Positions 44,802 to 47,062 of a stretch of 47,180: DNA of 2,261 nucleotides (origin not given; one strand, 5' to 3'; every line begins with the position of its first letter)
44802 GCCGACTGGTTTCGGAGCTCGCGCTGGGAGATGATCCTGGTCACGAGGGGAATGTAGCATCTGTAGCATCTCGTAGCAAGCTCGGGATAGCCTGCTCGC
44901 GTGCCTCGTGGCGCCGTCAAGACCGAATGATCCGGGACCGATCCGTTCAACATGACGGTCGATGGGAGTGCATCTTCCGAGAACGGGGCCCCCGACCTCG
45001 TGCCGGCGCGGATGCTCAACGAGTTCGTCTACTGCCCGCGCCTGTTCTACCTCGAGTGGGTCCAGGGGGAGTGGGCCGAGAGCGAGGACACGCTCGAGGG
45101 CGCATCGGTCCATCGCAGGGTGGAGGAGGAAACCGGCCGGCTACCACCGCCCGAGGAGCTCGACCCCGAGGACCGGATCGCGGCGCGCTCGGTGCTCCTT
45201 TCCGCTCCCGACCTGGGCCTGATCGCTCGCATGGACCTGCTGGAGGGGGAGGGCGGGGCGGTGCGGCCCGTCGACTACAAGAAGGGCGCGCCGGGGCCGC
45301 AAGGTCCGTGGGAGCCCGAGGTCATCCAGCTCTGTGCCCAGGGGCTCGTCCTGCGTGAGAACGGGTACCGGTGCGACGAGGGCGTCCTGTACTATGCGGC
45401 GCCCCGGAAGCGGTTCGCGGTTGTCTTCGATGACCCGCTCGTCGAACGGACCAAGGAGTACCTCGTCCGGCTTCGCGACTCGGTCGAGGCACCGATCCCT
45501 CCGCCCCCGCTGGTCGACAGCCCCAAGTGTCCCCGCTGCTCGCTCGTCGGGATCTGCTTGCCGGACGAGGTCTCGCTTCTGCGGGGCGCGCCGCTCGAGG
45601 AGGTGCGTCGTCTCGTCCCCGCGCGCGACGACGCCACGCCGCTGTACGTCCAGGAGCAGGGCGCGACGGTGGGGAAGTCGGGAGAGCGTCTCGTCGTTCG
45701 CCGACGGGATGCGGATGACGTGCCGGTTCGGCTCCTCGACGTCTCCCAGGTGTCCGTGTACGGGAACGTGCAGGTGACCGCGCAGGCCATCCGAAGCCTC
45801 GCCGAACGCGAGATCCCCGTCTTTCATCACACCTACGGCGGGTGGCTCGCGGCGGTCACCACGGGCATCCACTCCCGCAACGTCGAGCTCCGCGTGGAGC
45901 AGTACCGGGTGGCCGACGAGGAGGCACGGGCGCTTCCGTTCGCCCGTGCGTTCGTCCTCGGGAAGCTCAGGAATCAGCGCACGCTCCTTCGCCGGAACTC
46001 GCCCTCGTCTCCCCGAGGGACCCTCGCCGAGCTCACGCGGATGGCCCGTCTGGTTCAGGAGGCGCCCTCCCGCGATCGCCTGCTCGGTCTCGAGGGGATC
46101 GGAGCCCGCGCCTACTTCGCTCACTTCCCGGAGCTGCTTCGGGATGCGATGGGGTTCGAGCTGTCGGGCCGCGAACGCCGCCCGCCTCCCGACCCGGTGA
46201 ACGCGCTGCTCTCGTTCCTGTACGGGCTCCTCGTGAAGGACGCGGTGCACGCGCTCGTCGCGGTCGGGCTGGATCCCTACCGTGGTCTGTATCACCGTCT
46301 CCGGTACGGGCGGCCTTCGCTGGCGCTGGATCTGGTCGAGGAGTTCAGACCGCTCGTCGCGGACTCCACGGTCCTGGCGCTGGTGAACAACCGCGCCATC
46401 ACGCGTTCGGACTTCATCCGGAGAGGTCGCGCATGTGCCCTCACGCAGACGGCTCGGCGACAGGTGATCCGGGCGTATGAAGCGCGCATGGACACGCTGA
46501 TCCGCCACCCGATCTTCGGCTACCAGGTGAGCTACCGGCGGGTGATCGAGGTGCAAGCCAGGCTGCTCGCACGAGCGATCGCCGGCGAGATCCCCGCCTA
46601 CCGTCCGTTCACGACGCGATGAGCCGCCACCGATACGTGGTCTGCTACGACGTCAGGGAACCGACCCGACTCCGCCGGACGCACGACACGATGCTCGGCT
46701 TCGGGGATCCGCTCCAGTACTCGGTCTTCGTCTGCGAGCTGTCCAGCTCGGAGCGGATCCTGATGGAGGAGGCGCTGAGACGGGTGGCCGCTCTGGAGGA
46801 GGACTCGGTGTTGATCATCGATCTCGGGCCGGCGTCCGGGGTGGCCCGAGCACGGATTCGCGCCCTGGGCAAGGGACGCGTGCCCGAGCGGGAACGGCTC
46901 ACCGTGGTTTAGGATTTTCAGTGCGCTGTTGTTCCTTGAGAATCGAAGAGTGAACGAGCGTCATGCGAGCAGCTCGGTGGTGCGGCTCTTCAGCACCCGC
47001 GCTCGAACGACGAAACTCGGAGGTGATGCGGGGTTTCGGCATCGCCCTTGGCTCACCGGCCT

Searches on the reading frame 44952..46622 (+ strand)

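Call 8: search_protein_families(library=pfam, proteins=[window:44952-46622:+], max_evalue=0.01)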
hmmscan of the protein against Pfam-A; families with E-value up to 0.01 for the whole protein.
window:44952-46622:+ (556 aa): 3 families
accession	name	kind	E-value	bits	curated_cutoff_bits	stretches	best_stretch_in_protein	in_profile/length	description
PF01867.21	Cas_Cas1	-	8.4e-91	304.5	22.3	1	231-510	1-282/283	CRISPR associated protein Cas1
PF01930.23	Cas_Cas4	-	1.7e-13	51.4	22.7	1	21-203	4-159/160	Domain of unknown function DUF83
PF12705.13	PDDEXK_1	-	3.7e-08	34.1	22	1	89-202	123-246/247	PD-(D/E)XK nuclease superfamily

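Call 30: search_protein_families(library=ncbifam, proteins=[window:44952-46622:+], max_evalue=0.001)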
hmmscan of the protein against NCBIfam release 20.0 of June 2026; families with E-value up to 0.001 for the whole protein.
window:44952-46622:+ (556 aa): 9 families
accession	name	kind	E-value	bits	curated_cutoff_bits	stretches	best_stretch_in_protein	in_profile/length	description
NF049935.1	cas4g_cas1g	exception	5.1e-228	758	560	1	16-556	1-546/546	CRISPR-associated endonuclease Cas4g/Cas1g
TIGR04093.1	cas1_CYANO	exception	2.3e-88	296.4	385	1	231-556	3-334/334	type I-D CRISPR-associated endonuclease Cas1d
TIGR03640.1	cas1_DVULG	exception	1.7e-86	290.5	385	1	231-554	6-339/340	type I-C CRISPR-associated endonuclease Cas1c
TIGR00287.1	cas1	equivalog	6.9e-80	268.6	71.7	1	231-548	2-324/327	CRISPR-associated endonuclease Cas1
TIGR03983.1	cas1_MYXAN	equivalog_domain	1.5e-70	237.9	358.05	1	220-547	3-338/347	type I-MYXAN CRISPR-associated endonuclease Cas1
TIGR03641.1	cas1_HMARI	exception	3.9e-48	164.4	304.1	1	231-554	3-321/324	type I-B CRISPR-associated endonuclease Cas1b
TIGR04329.1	cas1_PREFRAN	exception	4.1e-27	95.1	300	1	244-531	22-302/317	type V CRISPR-associated endonuclease Cas1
TIGR00372.1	cas4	equivalog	8e-25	87.7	65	1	21-204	5-180/180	CRISPR-associated protein Cas4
TIGR03639.1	cas1_NMENI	exception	1e-10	41.4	120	1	244-479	16-234/278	type II CRISPR-associated endonuclease Cas1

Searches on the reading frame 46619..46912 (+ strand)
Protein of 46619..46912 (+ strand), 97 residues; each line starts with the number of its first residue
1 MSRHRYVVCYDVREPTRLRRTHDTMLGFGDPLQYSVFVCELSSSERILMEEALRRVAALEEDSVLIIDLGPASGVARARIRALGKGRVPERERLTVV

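Call 8: search_protein_families(library=pfam, proteins=[window:46619-46912:+], max_evalue=0.01)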
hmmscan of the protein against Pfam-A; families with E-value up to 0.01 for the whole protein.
window:46619-46912:+ (97 aa): 1 family
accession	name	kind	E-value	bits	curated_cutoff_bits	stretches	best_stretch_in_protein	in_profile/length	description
PF09827.14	CRISPR_Cas2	-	3.4e-15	56.4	23.8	1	5-70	2-67/74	CRISPR associated protein Cas2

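Call 30: search_protein_families(library=ncbifam, proteins=[window:46619-46912:+], max_evalue=0.001)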
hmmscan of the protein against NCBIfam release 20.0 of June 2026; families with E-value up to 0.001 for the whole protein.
window:46619-46912:+ (97 aa): 1 family
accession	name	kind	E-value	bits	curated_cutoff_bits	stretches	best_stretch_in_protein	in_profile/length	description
TIGR01573.1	cas2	equivalog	1e-07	32.1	24.5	1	5-71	2-72/96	CRISPR-associated endonuclease Cas2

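Call 62: find_encoding_contigs(protein=window:46619-46912:+, flank=3000, max_places=2)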
Protein window:46619-46912:+ (97 aa): 8 contigs read that carry it; 2 places shown.
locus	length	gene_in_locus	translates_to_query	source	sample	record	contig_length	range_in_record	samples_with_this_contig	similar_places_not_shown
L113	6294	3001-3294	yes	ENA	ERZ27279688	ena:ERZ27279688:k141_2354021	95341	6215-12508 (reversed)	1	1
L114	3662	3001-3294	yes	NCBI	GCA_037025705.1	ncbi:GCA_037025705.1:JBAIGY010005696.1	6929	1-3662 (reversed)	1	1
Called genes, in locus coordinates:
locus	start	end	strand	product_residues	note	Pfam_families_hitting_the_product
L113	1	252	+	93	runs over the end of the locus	-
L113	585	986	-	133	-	PF01850:PIN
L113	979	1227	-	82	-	PF02604:PhdYeFM_antitox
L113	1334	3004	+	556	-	PF01930:Cas_Cas4, PF12705:PDDEXK_1 (faint), PF01867:Cas_Cas1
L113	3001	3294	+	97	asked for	PF09827:CRISPR_Cas2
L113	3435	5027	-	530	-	-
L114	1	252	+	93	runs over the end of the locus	-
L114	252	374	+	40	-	-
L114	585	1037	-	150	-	PF01850:PIN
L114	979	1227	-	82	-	PF02604:PhdYeFM_antitox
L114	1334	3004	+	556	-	PF01930:Cas_Cas4, PF12705:PDDEXK_1 (faint), PF01867:Cas_Cas1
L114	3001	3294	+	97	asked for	PF09827:CRISPR_Cas2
